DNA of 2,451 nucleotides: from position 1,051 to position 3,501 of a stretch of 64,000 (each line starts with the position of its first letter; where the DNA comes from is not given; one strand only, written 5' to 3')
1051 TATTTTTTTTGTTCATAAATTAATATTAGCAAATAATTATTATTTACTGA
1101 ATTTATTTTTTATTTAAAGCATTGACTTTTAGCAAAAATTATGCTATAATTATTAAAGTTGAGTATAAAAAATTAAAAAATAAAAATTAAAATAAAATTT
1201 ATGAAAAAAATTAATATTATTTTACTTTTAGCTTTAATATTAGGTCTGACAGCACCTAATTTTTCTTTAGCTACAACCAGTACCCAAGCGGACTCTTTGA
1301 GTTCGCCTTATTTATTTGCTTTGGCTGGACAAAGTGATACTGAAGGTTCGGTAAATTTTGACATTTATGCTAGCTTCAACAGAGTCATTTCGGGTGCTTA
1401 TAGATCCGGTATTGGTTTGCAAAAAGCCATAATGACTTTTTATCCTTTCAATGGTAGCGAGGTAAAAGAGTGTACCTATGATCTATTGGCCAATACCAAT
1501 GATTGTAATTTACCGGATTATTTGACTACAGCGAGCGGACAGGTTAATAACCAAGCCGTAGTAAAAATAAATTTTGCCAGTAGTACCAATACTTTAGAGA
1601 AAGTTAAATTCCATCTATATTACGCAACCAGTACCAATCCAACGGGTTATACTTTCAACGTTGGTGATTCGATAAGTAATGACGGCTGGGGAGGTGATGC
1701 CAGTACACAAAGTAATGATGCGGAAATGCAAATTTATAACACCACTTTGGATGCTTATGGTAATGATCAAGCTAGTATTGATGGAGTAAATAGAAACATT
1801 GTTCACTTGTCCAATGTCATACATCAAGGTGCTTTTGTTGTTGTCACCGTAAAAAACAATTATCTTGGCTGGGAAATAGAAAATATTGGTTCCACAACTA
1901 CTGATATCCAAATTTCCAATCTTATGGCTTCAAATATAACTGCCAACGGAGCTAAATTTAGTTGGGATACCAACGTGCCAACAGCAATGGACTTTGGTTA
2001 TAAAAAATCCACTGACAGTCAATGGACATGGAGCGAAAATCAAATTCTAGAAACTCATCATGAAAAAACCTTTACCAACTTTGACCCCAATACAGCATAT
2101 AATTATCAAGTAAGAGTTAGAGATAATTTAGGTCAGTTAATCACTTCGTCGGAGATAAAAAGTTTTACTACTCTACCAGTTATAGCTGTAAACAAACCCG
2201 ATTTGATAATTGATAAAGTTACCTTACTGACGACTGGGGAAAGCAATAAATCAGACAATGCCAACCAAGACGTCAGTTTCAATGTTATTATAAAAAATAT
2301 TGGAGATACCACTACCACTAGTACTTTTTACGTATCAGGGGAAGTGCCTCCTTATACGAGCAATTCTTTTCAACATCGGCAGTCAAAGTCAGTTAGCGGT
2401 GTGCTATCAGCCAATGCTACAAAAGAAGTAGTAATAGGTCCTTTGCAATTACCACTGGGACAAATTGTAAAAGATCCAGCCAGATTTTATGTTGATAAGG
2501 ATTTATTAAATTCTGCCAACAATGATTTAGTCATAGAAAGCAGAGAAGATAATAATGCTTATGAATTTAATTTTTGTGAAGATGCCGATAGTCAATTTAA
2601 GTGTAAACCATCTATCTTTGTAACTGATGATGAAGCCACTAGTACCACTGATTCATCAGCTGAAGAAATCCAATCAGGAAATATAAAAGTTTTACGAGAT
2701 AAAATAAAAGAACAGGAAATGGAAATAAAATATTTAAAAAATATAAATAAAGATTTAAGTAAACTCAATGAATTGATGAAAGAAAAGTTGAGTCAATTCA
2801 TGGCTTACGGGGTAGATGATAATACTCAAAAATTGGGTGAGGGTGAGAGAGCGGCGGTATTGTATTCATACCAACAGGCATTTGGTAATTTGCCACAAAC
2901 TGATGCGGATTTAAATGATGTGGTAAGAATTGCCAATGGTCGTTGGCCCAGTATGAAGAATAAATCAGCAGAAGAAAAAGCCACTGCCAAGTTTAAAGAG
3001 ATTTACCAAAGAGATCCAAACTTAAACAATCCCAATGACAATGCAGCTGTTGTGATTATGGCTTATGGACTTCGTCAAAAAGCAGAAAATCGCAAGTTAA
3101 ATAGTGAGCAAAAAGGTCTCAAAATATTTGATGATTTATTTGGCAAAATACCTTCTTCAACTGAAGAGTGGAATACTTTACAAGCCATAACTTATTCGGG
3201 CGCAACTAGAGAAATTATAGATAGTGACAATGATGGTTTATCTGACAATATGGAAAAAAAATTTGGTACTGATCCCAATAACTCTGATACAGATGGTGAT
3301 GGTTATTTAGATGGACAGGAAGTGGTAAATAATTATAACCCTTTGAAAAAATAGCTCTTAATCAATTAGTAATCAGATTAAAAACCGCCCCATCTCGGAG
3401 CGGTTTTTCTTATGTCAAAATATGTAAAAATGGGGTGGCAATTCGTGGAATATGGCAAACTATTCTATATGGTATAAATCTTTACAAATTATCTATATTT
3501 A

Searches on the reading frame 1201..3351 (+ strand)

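Call 24: search_protein_families(library=pfam, proteins=[window:1201-3351:+], max_evalue=0.0001)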
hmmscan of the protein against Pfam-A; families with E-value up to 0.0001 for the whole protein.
window:1201-3351:+ (717 aa): 1 family
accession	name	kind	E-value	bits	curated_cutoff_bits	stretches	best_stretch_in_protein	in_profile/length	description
PF18884.5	TSP3_bac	-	1.1e-11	44.8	25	1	674-694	1-21/22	Bacterial TSP3 repeat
